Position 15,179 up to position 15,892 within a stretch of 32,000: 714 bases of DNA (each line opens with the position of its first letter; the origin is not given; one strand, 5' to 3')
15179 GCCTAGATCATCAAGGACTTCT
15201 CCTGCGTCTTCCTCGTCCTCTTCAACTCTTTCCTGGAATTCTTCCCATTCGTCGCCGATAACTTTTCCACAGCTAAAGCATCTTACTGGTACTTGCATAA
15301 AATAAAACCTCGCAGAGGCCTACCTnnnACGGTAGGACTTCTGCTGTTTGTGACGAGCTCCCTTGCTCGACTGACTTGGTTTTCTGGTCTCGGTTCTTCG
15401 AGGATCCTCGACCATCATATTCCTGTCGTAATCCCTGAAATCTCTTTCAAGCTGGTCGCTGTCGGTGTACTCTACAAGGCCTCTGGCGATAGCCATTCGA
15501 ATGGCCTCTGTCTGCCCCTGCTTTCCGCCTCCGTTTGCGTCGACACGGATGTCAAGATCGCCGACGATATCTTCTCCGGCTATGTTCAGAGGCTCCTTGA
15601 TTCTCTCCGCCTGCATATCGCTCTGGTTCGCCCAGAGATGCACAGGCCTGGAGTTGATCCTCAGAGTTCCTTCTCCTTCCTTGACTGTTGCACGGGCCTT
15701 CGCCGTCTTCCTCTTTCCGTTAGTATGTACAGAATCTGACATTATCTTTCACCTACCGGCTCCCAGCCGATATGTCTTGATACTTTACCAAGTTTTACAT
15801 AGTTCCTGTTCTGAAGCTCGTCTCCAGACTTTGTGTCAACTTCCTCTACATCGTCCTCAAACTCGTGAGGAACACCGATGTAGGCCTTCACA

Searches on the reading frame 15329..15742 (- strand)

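Call 18: search_protein_families(library=pfam, proteins=[window:15329-15742:-], max_evalue=0.001)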
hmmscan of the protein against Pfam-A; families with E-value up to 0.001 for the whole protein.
window:15329-15742:- (138 aa): 1 family
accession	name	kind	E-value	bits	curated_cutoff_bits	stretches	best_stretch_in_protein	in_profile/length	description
PF00380.25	Ribosomal_S9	-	6.4e-33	114.2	22.5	1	9-138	1-121/121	Ribosomal protein S9/S16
